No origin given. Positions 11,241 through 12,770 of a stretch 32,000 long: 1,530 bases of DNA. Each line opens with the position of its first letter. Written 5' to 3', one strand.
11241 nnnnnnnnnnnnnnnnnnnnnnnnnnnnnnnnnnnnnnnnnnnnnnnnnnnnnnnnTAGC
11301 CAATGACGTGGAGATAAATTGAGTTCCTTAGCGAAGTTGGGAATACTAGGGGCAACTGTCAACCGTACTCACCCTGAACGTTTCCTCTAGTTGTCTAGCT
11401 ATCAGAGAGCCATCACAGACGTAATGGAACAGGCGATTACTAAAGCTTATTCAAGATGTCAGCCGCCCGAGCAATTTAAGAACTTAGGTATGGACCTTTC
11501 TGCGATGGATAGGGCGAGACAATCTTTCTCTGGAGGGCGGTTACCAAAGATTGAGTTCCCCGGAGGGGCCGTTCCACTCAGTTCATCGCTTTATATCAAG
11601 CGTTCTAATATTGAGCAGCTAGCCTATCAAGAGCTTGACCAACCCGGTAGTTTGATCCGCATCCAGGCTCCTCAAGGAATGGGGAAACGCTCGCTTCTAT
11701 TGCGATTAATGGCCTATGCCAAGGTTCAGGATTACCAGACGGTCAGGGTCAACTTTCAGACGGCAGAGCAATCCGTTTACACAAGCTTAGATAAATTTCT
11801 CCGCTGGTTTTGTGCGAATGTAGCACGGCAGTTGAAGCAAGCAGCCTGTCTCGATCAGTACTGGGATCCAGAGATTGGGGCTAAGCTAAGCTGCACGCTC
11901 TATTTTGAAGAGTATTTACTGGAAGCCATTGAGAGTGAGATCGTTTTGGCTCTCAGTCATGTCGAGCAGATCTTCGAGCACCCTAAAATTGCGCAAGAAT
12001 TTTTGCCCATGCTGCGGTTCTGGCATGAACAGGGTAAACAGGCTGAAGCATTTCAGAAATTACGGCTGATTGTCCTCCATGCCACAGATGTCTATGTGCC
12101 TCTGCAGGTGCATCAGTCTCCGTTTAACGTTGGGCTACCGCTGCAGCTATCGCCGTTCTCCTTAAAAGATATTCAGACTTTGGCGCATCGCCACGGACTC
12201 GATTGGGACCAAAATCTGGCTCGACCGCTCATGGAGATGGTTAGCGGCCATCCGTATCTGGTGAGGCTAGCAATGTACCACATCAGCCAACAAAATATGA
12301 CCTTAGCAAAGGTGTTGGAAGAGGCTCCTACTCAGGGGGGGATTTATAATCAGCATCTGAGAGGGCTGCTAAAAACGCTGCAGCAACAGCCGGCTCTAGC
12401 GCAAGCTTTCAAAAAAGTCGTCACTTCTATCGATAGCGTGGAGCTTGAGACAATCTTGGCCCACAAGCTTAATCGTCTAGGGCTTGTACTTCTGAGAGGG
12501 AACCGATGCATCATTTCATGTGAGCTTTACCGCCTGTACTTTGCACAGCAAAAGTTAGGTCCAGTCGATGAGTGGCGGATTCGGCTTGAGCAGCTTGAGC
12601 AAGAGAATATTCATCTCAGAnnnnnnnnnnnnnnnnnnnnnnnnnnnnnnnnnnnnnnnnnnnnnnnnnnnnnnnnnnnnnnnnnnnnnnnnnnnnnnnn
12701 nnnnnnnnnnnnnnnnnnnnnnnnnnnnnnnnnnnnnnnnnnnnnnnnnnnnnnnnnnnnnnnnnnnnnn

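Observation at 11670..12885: The GGDEF-linked copy looks like a pseudo-NTPase, while its cyclase domain is fully equipped including an I-site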

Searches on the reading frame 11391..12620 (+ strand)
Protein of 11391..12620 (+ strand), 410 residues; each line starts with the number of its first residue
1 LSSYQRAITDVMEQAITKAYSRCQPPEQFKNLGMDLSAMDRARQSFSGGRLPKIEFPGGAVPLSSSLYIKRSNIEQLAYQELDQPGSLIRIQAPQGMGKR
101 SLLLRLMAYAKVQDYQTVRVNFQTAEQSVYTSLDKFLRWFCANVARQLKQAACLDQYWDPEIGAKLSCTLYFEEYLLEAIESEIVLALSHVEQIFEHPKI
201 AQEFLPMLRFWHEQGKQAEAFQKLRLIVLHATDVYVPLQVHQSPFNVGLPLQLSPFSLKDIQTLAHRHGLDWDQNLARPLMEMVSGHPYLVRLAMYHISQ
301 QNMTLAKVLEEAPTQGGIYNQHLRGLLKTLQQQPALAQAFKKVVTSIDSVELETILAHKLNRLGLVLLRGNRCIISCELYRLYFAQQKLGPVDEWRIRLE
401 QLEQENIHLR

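Call 6: search_solved_structures(query=window:11391-12620:+, max_evalue=1, show_alignments=2)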
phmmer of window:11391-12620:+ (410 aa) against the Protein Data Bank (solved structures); distinct sequences matched with E-value up to 1: 2.
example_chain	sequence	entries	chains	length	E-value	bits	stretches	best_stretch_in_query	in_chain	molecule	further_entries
3x1j_A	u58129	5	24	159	0.4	13.1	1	327-390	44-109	Phosphopantetheine adenylyltransferase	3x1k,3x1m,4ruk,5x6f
5ts2_A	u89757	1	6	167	0.44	13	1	327-390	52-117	Phosphopantetheine adenylyltransferase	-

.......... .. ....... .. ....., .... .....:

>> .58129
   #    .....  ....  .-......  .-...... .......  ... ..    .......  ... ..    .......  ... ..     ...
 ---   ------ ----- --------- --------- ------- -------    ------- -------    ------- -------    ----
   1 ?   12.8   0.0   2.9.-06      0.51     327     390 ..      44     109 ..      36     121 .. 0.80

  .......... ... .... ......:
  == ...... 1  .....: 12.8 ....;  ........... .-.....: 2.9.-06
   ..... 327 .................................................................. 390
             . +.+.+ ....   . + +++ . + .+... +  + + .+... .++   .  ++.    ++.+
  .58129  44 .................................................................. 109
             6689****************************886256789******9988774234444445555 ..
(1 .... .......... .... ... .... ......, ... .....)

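Call 8: find_homologous_proteins(query=window:11391-12620:+, max_evalue=0.00001)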
Query window:11391-12620:+ (410 aa): 4296 proteins with E <= 0.00001 among 8000 candidates; the best 120 are listed.
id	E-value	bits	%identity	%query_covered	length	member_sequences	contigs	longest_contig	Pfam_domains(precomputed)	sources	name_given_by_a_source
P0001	5.8e-248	841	100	92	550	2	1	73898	PF14516.13,PF00990.27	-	-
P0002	8.2e-135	468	59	87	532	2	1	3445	PF14516.13,PF00990.27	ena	-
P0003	8.3e-135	468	57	87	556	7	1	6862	PF14516.13,PF24898.3,PF00990.27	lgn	-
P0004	9.8e-134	465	57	88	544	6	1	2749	PF14516.13,PF00990.27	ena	-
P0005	3.2e-133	463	52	98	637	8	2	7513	PF14516.13,PF00990.27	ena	-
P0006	7.0e-133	462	57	87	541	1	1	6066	PF14516.13,PF00990.27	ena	-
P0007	1.8e-132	460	58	86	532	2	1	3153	PF14516.13,PF00990.27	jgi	-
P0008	1.5e-126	441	55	82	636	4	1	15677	PF14516.13,PF00990.27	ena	-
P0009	9.3e-126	438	55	87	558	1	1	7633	PF14516.13,PF00990.27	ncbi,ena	-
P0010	1.6e-125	438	54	87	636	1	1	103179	PF14516.13,PF00990.27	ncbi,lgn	-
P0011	8.5e-125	435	54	88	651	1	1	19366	PF26355.1,PF14516.13,PF00990.27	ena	-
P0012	3.2e-124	433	53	88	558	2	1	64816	PF14516.13,PF00990.27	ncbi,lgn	ncbi:MAG: AAA-like domain-containing protein [Actinomycetota bacterium]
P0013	9.3e-124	432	55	88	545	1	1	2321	PF14516.13,PF00990.27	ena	-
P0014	1.2e-123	431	57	81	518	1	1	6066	PF14516.13,PF00211.26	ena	-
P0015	4.3e-123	430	58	82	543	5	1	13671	PF14516.13,PF00990.27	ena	-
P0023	2.0e-122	427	57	82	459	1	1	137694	PF26355.1,PF14516.13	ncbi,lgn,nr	ncbi:MAG: AAA-like domain-containing protein [Nostoc sp. ChiQUE01a]|nr:AAA-like domain-containing pr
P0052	3.8e-121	423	54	84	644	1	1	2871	PF26355.1,PF14516.13,PF00072.31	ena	-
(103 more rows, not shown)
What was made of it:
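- Checked: Start codon caveat: the public protein collection starts A at Met34 (ATG 11490, 550 aa; call 8).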

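Call 12: find_encoding_contigs(protein=P0001, flank=10000, max_places=4)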
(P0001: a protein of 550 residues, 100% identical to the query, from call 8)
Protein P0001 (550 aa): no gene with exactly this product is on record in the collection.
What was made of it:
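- Tried and rejected: The exact protein is not in the contig index (call 12).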

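Call 24: find_encoding_contigs(protein=P0002, flank=10000, max_places=3)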
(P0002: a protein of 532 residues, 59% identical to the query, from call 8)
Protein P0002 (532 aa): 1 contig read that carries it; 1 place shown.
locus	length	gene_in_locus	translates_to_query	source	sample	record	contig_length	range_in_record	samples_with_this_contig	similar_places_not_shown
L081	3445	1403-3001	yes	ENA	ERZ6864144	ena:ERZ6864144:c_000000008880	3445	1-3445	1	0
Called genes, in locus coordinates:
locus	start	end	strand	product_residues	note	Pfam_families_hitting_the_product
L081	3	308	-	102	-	?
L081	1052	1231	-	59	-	-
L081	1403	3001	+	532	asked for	PF14516:AAA_35, PF00990:GGDEF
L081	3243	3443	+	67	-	?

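Call 25: find_encoding_contigs(protein=P0003, flank=10000, max_places=3)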
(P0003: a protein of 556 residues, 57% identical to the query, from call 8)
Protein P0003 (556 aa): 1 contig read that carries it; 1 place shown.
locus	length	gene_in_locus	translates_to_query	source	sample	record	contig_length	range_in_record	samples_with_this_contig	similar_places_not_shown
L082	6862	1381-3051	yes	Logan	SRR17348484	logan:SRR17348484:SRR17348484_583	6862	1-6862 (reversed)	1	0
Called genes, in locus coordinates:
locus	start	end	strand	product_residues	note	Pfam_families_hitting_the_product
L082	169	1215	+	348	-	PF14240:YHYH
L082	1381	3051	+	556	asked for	PF14516:AAA_35, PF00990:GGDEF, PF24898:GGDEF_GdpP (weak)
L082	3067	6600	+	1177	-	PF14516:AAA_35, PF24807:WD40_CDC20-Fz, PF23414:Beta-prop_EML_2, PF24814:WD40_Prp19, PF25173:Beta-prop_WDR3_1st, PF25174:Beta-prop_THOC3, PF23381:Beta-prop_IFT122_1st, PF24796:WDR55, +93 more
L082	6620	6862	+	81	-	?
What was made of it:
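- The YHYH, A, B gene order is the same in L082 (call 25).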

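Call 26: find_encoding_contigs(protein=P0007, flank=10000, max_places=3)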
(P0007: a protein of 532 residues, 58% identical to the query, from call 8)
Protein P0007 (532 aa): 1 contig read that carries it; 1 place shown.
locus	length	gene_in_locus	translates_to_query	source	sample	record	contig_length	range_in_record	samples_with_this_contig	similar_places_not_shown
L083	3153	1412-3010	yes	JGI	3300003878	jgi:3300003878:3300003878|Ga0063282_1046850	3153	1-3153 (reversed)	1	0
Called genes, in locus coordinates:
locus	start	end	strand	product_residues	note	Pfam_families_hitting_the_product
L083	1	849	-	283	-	?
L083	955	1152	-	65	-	-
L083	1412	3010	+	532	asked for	PF14516:AAA_35, PF00990:GGDEF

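Call 29: find_related_loci(query=window:11490-12590:+, collection=metagenome_contigs, flank=6000)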
Query window:11490-12590:+ (367 aa) in metagenome_contigs; peptide patterns used: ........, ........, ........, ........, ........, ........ (x = any residue, [..] = any of these).
82 stretches matched a pattern; 26 encode a relative of the query (tblastn E <= 1e-3); 26 distinct loci.
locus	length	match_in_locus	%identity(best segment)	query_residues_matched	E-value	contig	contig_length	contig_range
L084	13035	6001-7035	57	13-354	7e-128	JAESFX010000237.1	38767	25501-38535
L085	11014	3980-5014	57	13-354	7e-128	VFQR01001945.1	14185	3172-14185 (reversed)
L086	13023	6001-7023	56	20-354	9e-127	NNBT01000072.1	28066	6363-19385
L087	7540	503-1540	54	12-354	4e-126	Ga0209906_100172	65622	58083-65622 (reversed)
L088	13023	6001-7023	55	20-354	1e-125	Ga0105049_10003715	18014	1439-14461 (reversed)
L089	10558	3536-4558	55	20-354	1e-125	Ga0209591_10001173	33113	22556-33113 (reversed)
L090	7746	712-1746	55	13-354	9e-126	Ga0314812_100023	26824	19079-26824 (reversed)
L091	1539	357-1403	54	8-354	7e-136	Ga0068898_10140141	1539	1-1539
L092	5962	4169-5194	56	20-356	2e-125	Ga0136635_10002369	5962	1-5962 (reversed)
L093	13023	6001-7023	56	20-354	5e-124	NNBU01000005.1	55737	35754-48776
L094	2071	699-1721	53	20-354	7e-132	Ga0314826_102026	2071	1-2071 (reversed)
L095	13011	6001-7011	54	21-354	1e-123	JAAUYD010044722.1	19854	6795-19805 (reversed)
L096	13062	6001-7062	53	10-354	6e-123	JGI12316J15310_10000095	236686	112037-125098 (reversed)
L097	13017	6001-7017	51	21-354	1e-120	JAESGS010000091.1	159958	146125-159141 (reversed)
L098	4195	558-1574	53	21-354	1e-121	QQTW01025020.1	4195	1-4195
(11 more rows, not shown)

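Call 35: search_protein_families(library=pfam, proteins=[P0023, P0011, P0052, P0014, L086:7216-8787:+, L098:135-2228:+], max_evalue=0.001)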
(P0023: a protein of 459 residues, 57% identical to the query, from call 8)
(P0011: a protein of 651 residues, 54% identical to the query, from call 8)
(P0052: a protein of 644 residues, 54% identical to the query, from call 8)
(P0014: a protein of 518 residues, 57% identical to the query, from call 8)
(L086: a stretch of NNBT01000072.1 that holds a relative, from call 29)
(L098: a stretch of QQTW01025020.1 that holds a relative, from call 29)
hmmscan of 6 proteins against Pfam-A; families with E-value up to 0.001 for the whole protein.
P0023 (459 aa): 2 families
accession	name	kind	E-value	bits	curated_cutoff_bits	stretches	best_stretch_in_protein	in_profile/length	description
PF14516.12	AAA_35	-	2.1e-145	484.1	27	1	118-454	1-331/331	AAA-like domain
PF13173.12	AAA_14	-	0.00093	19.6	27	0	153-198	7-50/129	AAA domain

P0011 (651 aa): 2 families
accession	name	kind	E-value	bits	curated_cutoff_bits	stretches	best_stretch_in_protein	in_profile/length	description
PF14516.12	AAA_35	-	2.2e-148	493.9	27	1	103-432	1-330/331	AAA-like domain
PF00990.26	GGDEF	-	4.3e-42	144.1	23.8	1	459-624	2-161/161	Diguanylate cyclase, GGDEF domain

P0052 (644 aa): 2 families
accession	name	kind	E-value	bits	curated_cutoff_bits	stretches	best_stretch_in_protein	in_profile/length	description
PF14516.12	AAA_35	-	4.1e-146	486.5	27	1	303-632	2-330/331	AAA-like domain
PF00072.30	Response_reg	-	1.3e-29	103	30.2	1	136-247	1-110/111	Response regulator receiver domain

P0014 (518 aa): 2 families
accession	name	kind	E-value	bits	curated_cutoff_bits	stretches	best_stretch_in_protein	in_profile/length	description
PF14516.12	AAA_35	-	2e-152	507.2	27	1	5-335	1-330/331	AAA-like domain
PF00211.25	Guanylate_cyc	-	2.8e-14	53.6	21.9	1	353-514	9-181/183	Adenylate and Guanylate cyclase catalytic domain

L086:7216-8787:+ (524 aa): 1 family
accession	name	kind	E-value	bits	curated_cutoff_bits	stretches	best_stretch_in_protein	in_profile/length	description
PF14516.12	AAA_35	-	2.5e-28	99.3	27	1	10-252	4-240/331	AAA-like domain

L098:135-2228:+ (698 aa): 2 families
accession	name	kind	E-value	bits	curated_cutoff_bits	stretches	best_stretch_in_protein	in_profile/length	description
PF14516.12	AAA_35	-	1.7e-143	477.9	27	1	144-478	1-330/331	AAA-like domain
PF00990.26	GGDEF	-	1.9e-27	96.4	23.8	1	526-686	2-160/161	Diguanylate cyclase, GGDEF domain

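Call 39: search_solved_structures(query=A2, max_evalue=10, show_alignments=3)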
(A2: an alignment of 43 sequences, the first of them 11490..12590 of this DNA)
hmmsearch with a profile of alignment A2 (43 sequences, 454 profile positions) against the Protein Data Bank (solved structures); distinct sequences matched with E-value up to 10: 9.
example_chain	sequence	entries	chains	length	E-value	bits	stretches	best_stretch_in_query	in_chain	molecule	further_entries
3cmu_A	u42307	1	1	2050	2.7e-08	36.2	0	147-192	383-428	Protein recA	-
3cmt_A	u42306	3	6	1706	7.9e-07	31.4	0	147-192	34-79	Protein recA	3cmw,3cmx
3cmv_A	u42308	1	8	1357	2.7e-05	26.3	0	147-192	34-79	Protein recA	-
1r5q_A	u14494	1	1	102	0.33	12.9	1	166-205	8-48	circadian oscillation regulator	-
2pmu_A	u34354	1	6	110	0.42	12.5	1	197-243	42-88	response regulator PHOP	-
2rv8_A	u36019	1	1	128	0.64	11.9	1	197-243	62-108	DNA-binding response regulator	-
9ji3_J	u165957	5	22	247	2.3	10.1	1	197-243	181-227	DNA-binding response regulator | Possible two component system response transcriptional positive regulator PhoP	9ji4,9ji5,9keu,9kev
3r0j_A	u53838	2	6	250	2.4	10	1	197-243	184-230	POSSIBLE TWO COMPONENT SYSTEM RESPONSE TRANSCRIPTIONAL POSITIVE REGULATOR PHOP | Response regulator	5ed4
9ket_J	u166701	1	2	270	2.6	9.9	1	197-243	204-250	Possible two component system response transcriptional positive regulator PhoP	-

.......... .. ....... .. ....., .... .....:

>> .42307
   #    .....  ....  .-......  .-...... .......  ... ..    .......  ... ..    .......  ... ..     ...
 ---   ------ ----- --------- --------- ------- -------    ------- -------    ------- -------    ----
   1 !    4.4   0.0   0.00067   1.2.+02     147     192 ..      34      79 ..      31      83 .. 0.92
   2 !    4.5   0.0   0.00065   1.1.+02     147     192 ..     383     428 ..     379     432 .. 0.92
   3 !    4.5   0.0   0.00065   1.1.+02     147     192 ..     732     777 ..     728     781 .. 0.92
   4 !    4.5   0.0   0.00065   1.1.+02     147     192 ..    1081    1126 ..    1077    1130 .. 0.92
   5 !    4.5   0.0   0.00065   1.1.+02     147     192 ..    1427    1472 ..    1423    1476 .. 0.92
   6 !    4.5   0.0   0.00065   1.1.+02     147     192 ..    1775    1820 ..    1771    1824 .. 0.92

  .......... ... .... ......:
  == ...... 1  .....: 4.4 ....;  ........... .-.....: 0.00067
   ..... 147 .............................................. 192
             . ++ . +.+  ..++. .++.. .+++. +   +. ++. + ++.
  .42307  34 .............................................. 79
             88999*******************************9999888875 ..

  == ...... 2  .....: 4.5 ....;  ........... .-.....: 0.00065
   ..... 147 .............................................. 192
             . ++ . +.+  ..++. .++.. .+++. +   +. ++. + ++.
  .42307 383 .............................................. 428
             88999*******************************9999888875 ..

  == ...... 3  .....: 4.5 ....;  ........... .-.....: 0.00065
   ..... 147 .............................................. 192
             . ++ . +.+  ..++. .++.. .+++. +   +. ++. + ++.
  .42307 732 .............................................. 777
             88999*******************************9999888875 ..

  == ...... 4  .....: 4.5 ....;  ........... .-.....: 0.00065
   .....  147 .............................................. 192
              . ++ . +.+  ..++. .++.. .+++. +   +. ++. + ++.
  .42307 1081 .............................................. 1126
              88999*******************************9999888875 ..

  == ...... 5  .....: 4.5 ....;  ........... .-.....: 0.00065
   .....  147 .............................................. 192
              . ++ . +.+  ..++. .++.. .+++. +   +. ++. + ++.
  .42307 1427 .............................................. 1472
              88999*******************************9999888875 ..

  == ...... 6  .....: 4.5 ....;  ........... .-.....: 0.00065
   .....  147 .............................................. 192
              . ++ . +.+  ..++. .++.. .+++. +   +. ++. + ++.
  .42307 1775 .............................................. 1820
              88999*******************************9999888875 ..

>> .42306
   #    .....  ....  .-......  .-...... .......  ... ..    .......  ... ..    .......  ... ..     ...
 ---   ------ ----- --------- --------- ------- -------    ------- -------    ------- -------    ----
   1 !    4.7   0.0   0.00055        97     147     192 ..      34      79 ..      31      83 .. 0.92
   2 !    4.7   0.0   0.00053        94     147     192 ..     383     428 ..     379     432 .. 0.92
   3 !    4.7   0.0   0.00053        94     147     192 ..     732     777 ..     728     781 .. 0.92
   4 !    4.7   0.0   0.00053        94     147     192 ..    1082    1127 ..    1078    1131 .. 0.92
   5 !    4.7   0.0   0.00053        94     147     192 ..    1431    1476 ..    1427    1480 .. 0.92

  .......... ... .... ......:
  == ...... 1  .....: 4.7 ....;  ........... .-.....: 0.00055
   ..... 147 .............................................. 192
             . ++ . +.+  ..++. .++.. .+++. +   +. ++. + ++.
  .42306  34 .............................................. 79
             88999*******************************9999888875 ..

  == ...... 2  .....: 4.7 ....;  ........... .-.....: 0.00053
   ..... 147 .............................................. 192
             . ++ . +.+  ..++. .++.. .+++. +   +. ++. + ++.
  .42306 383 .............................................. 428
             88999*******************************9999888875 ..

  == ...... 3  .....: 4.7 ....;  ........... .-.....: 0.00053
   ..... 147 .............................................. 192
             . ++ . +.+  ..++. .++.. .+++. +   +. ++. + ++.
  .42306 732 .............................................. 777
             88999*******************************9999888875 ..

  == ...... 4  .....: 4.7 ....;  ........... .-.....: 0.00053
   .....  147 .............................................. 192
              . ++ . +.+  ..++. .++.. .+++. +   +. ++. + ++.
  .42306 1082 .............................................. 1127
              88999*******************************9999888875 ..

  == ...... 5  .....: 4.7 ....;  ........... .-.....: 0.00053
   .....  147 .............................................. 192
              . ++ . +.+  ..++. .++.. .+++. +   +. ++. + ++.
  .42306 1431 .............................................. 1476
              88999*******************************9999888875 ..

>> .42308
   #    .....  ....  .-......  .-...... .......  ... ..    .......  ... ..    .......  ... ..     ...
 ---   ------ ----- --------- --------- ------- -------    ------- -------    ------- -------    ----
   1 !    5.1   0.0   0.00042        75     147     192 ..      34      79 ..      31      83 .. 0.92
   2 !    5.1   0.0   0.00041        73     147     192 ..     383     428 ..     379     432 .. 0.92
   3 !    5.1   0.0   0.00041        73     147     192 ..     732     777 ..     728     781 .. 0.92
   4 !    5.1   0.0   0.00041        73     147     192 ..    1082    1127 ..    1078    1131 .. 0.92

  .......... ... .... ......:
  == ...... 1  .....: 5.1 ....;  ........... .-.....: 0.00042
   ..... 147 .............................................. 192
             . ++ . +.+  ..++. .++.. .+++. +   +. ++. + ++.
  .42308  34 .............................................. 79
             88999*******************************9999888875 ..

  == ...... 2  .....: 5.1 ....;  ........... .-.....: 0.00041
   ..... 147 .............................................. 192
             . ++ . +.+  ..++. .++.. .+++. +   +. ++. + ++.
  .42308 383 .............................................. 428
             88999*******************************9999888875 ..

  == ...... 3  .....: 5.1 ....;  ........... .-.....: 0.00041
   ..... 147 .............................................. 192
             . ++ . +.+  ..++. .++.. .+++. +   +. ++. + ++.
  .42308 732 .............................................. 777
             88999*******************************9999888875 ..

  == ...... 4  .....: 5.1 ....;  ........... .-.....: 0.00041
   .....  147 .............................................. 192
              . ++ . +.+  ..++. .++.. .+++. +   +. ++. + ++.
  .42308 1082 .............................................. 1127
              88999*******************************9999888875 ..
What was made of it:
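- Closest known: STAND / ORC-Cdc6 clade of AAA+ NTPases. Different: There is no significant sequence match to any solved structure (calls 6, 39).
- Tried and rejected: Searching with the single sequence (call 6) or a profile (call 39) gave only chance or P-loop-only matches (RecA, E about 1e-8 summed over repeats). The P-loop-level RecA match suggested it (call 39).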

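Call 42: predict_structure(alignment_id=A2)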
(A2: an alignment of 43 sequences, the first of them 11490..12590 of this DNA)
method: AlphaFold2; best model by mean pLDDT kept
length: 367 residues; sequences in the alignment: 43
mean_pLDDT: 85.5   pTM: 0.77
mean pLDDT of the five models: 85.5, 83.3, 81.3, 81.4, 74.8
residues with pLDDT >= 90: 224; 70-90: 94; 50-70: 23; < 50: 26
segments of 3 or more residues with pLDDT < 50: 1-17, 359-367
pLDDT, mean of each block of 10 residues (from residue 1): 40 44 73 80 92 92 81 93 95 94 97 94 93 96 95 92 89 93 95 86 61 81 92 92 94 91 92 93 90 91 94 93 86 88 93 70 34
secondary structure, 60 per line:
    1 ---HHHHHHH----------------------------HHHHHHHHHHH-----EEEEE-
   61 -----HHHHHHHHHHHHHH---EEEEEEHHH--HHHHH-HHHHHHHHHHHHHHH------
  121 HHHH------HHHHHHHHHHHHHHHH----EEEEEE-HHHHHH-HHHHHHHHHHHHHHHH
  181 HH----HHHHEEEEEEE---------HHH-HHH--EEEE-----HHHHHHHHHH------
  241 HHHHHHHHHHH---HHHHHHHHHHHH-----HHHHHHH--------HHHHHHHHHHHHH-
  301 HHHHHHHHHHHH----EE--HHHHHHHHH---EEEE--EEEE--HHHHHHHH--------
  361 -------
elements in order: H4-10 H39-49 E55-59 H66-79 E83-88 H94-98 H100-114 H121-124 H131-146 E151-156 H158-163 H165-182 H187-190 E191-197 E216-219 H225-234 H241-251 H255-266 H272-278 H287-299 H301-312 H321-329 E333-336 E339-342 H345-352
